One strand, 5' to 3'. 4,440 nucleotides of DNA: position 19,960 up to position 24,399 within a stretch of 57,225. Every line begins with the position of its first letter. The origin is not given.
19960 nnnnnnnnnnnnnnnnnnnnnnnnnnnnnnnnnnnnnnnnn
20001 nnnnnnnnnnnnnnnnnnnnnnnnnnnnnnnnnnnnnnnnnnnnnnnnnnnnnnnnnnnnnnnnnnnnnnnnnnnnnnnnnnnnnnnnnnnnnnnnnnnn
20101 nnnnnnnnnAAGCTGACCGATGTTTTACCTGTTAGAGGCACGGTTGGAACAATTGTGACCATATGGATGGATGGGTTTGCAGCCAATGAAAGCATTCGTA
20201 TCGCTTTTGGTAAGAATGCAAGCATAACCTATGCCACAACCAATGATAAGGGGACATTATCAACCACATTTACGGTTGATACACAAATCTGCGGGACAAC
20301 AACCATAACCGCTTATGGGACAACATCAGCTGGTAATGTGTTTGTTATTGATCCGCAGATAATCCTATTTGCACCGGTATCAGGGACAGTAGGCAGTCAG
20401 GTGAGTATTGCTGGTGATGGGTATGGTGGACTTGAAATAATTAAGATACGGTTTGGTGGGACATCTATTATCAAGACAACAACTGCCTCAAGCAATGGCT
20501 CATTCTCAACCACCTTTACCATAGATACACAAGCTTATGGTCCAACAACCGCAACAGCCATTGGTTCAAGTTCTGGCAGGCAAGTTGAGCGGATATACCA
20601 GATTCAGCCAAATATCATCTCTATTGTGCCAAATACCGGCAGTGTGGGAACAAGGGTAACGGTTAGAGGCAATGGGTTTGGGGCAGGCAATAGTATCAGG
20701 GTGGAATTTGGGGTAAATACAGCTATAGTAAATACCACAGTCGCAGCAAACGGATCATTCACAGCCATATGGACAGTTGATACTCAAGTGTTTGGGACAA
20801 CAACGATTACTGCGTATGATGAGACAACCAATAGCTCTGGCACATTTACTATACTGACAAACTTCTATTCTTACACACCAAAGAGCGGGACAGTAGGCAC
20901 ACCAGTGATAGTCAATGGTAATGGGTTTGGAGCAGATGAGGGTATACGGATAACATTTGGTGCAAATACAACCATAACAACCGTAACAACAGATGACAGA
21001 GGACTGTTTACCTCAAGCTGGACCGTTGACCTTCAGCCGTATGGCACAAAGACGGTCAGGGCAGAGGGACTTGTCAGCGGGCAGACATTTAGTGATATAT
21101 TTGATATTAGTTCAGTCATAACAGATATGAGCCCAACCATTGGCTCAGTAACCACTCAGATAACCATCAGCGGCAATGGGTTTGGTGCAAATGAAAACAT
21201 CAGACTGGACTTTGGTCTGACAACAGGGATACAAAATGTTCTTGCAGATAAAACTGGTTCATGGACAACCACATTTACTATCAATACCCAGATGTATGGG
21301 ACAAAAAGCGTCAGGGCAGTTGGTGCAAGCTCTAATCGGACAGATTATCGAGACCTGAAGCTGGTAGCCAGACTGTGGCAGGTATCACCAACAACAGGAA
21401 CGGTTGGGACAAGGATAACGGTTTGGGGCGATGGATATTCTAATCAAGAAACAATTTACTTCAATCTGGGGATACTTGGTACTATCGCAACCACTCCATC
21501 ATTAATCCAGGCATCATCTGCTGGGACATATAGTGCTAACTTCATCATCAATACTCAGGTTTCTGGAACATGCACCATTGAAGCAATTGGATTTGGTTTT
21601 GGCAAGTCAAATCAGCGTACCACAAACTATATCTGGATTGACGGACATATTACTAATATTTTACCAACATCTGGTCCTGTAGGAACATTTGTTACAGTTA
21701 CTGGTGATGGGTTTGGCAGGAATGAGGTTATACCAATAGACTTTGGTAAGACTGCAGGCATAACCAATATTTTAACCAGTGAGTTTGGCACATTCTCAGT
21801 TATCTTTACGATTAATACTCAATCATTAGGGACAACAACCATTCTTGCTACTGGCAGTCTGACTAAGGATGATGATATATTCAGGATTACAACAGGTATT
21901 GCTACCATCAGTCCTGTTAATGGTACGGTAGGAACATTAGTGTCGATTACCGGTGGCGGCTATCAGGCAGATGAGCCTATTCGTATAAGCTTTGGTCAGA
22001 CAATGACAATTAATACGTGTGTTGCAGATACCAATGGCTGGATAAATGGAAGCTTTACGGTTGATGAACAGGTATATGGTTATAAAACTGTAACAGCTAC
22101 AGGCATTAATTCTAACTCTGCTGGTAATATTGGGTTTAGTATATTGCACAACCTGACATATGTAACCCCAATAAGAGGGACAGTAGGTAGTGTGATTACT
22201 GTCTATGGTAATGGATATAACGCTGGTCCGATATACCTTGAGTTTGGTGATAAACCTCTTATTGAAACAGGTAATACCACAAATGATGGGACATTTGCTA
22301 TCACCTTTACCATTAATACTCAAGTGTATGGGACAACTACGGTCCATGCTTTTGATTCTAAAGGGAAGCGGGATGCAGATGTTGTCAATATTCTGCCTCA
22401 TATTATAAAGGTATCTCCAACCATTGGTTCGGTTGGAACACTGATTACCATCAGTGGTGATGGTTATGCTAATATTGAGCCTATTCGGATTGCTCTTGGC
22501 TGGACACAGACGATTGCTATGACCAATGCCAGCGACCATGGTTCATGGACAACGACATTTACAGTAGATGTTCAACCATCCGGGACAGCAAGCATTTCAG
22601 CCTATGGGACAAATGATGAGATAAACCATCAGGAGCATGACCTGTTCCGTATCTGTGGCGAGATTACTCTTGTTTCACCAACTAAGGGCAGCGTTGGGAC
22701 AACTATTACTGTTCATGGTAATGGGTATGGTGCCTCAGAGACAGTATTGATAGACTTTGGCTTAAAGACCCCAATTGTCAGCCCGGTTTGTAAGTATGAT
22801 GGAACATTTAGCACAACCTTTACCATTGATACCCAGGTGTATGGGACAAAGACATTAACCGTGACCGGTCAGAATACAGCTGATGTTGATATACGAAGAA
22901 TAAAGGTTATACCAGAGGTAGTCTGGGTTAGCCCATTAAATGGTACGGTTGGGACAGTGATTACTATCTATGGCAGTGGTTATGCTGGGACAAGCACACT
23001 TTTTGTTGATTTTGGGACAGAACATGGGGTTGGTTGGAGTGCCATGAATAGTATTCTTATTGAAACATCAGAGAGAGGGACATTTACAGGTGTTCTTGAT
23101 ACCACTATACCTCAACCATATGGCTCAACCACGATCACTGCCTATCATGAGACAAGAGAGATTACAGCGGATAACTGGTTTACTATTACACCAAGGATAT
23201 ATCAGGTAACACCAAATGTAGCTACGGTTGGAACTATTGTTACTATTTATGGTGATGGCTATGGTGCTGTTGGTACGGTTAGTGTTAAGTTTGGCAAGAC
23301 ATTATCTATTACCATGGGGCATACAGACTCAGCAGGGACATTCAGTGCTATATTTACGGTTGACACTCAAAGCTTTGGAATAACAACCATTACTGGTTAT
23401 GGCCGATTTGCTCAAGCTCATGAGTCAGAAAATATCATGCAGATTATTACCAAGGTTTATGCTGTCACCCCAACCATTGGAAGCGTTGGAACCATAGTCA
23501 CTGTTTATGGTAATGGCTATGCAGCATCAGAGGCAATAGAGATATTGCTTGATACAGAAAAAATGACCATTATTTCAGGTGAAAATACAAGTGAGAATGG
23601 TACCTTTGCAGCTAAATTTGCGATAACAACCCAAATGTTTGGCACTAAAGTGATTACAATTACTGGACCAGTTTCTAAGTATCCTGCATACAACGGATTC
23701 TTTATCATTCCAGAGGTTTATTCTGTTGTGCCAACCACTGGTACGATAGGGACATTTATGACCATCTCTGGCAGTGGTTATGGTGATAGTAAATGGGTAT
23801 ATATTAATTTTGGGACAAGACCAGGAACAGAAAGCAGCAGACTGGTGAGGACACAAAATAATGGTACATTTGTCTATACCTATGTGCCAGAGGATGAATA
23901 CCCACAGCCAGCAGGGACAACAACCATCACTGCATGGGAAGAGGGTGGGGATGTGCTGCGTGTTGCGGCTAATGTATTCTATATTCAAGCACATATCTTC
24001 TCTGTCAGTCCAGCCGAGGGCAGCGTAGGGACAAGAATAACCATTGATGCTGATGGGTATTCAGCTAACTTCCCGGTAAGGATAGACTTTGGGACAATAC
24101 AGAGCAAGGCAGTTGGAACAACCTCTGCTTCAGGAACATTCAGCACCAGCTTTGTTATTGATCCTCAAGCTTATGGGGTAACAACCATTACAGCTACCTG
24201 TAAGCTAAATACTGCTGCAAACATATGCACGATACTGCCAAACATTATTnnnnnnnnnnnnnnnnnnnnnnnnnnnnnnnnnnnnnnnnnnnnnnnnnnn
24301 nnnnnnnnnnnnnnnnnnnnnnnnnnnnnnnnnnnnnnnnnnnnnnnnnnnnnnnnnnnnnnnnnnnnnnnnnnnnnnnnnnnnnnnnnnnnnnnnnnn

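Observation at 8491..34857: Hidden higher-order architecture: super-repeats of 28, 21, 21, 14 and 18 modules, with the first four differing by blocks of about 1.81 kb (7 modules)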

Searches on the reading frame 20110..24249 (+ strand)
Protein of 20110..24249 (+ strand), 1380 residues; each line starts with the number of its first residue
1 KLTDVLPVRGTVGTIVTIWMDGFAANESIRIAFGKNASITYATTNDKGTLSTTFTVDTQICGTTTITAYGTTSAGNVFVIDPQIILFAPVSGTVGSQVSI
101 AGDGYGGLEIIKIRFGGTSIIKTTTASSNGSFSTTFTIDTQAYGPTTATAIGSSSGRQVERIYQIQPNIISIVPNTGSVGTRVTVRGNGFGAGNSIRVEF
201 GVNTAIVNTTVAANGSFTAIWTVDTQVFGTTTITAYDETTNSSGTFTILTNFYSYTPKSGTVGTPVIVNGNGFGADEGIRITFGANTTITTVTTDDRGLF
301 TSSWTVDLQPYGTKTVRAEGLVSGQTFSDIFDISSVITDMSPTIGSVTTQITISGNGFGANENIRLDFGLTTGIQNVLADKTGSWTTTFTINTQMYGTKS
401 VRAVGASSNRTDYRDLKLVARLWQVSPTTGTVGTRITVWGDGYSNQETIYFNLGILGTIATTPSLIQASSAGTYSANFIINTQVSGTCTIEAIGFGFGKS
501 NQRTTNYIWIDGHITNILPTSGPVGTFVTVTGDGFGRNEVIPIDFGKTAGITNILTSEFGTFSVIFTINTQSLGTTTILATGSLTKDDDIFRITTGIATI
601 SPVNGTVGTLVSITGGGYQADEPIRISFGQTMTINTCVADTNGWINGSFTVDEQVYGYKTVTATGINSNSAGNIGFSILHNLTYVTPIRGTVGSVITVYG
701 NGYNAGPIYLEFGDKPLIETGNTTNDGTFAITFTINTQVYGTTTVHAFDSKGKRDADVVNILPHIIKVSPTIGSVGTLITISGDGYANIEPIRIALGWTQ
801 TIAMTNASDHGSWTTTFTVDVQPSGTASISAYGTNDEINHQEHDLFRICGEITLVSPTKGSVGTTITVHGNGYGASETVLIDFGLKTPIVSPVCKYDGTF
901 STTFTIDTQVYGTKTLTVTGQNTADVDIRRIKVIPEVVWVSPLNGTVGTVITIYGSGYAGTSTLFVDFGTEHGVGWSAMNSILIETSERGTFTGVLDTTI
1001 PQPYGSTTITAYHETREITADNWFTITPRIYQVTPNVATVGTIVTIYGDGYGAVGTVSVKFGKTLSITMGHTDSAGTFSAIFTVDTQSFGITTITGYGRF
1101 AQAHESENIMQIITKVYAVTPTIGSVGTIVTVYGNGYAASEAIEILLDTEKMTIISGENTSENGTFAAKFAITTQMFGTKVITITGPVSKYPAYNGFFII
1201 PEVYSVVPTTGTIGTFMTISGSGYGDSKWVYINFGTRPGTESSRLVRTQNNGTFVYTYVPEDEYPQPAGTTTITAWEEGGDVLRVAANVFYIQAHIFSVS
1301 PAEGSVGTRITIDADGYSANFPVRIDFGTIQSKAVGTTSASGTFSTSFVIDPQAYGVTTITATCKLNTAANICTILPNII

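Call 58: find_related_loci(query=window:20110-24249:+, collection=metagenome_contigs, flank=10000)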
Query window:20110-24249:+ (1380 aa) in metagenome_contigs; peptide patterns used: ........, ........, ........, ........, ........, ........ (x = any residue, [..] = any of these).
43 stretches matched a pattern, but none encodes a relative of the query by tblastn (E <= 1e-3).

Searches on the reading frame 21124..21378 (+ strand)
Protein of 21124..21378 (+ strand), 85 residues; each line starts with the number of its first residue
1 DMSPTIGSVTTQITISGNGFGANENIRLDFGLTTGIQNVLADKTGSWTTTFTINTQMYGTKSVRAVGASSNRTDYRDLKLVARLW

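Call 70: search_solved_structures(query=A2, max_evalue=0.01)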
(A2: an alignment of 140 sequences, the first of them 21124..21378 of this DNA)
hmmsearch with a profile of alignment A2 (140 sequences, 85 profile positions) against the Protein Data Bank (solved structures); distinct sequences matched with E-value up to 0.01: 1.
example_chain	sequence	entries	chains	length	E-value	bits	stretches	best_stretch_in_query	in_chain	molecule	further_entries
1cyg_A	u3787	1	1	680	0.0063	19.5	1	2-37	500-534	CYCLODEXTRIN GLUCANOTRANSFERASE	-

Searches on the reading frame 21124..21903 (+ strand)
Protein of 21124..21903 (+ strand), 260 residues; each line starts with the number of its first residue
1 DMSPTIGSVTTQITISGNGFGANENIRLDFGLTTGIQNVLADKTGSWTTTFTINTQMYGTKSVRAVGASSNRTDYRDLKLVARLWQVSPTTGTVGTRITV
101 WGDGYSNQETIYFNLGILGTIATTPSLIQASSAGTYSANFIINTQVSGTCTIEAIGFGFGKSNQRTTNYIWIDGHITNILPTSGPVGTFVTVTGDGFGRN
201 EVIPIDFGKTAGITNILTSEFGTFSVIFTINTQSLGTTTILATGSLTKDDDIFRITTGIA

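Call 56: predict_structure(alignment_id=A1)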
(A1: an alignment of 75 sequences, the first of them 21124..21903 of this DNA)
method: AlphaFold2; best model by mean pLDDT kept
length: 260 residues; sequences in the alignment: 75
mean_pLDDT: 95.0   pTM: 0.85
mean pLDDT of the five models: 95.0, 95.0, 94.8, 94.3, 93.9
residues with pLDDT >= 90: 240; 70-90: 11; 50-70: 7; < 50: 2
segments of 3 or more residues with pLDDT < 50: none
pLDDT, mean of each block of 10 residues (from residue 1): 98 98 98 98 98 98 98 98 98 97 96 83 68 96 95 90 95 98 98 97 97 97 98 97 95 90
secondary structure, 60 per line:
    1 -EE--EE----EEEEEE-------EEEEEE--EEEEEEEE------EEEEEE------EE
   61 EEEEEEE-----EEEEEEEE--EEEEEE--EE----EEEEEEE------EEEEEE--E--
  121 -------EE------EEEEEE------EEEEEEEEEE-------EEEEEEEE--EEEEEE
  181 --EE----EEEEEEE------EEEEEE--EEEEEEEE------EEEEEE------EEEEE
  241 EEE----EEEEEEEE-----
elements in order: E12-17 E25-30 E33-40 E47-52 E59-67 E73-80 E83-88 E97-103 E110-115 E136-141 E148-157 E165-172 E175-180 E189-195 E202-207 E210-217 E224-229 E236-243 E248-255

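Call 59: fold_search(model_id=the predicted structure, library=pdb)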
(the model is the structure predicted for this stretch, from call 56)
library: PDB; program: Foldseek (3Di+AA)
matches with E <= 10: 1954; with E <= 0.001: 355
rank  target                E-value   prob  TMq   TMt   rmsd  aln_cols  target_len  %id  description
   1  7ptp_A                6.3e-09  1.00  0.29  0.13  13.6       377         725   11  In-situ structure of pentameric S-layer protein (released 2021-12-15)
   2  5uv6_A                9.0e-09  1.00  0.25  0.24  14.5       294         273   12  Crystal structure of human Opioid Binding Protein/Cell Adhesion Molecule Like (OPCML) (released 2018-03-21)
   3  6xi3                  2.8e-08  1.00  0.34  0.25  13.6       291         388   15  Crystal structure of tetra-tandem repeat in extending region of large adhesion protein (released 2020-10-14)
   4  7sqc_F0               3.8e-08  1.00  0.20  0.18  15.0       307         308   10  Ciliary C1 central pair apparatus isolated from Chlamydomonas reinhardtii (released 2022-04-13)
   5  2yn3_A                4.0e-08  1.00  0.30  0.29  12.2       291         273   13  Structural insight into the giant calcium-binding adhesin SiiE: implications for the adhesion of Salmonella enterica t (released 2013-04-03)
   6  8coe_C                4.9e-08  1.00  0.28  0.15  15.4       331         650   12  complement C5 in complex with the LCP0195 nanobody (released 2024-01-03)
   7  1z7z_I                4.9e-08  1.00  0.24  0.15  23.3       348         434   14  Cryo-em structure of human coxsackievirus A21 complexed with five domain icam-1kilifi (released 2005-08-02)
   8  9ijj_C                5.5e-08  1.00  0.25  0.10  15.2       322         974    9  In situ structure of the central apparatus in mouse sperm axoneme. (released 2025-06-04)
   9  6grt_A                6.4e-08  1.00  0.25  0.13  15.2       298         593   15  Paired immunoglobulin-like receptor B (PirB) or Leukocyte immunoglobulin-like receptor subfamily B member 3 (LILRB3) f (released 2019-02-06)
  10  9fx2                  6.7e-08  1.00  0.28  0.08  18.7       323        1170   13  Structure of methylamine activated CD109 (released 2025-03-19)
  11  5lfr_B                8.3e-08  1.00  0.28  0.25  12.5       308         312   11  Crystal structure of glycosylated Myelin-associated glycoprotein (MAG) Ig1-3 (released 2016-12-14)
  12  5uv6_B                9.2e-08  1.00  0.23  0.22  15.2       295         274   12  Crystal structure of human Opioid Binding Protein/Cell Adhesion Molecule Like (OPCML) (released 2018-03-21)
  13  3kld_A                9.6e-08  1.00  0.25  0.21  16.1       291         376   11  PTPRG CNTN4 complex (released 2009-12-22)
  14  2yn5_A                1.1e-07  1.00  0.31  0.29  11.7       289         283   12  Structural insight into the giant calcium-binding adhesin SiiE: implications for the adhesion of Salmonella enterica t (released 2013-04-03)
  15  6zr7_AAA              1.1e-07  1.00  0.32  0.30  12.0       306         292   13  X-ray structure of human Dscam Ig7-Ig9 (released 2020-12-30)
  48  2yn3_B                1.1e-06  1.00  0.30  0.31  10.4       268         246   11  Structural insight into the giant calcium-binding adhesin SiiE: implications for the adhesion of Salmonella enterica t (released 2013-04-03)
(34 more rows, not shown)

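Call 67: search_protein_families(library=pfam, alignment_id=A1, max_evalue=0.01)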
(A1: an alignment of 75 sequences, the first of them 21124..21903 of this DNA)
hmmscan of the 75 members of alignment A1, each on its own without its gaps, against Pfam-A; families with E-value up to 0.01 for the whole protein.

A. member 1, window:21124-21903:+ (260 aa): 1 family
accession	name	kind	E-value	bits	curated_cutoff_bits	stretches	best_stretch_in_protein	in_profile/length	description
PF01833.30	TIG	-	1.1e-05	25.7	20.9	1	176-211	3-41/84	IPT/TIG domain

B. families by the number of members that match (of 75 scanned): 11 families
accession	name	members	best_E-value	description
PF01833.30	TIG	11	2.8e-13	IPT/TIG domain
PF22633.2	F5_F8_type_C_2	3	2.7e-05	NedA-like, galactose-binding domain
PF17936.7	Big_6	3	6.1e-05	Bacterial Ig domain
PF07705.17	CARDB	2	8e-05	CARDB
PF13895.12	Ig_2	2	0.002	Immunoglobulin domain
PF00754.31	F5_F8_type_C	1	0.00063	F5/8 type C domain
PF00337.29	Gal-bind_lectin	1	0.0046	Galactoside-binding lectin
PF07593.17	UnbV_ASPIC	1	0.0054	ASPIC and UnbV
PF16640.11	Big_3_5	1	0.0076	Bacterial Ig-like domain (group 3)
PF00662.26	Proton_antipo_N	1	0.0083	NADH-Ubiquinone oxidoreductase (complex I), chain 5 N-terminus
PF02933.23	CDC48_2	1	0.0093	Cell division protein 48 (CDC48), domain 2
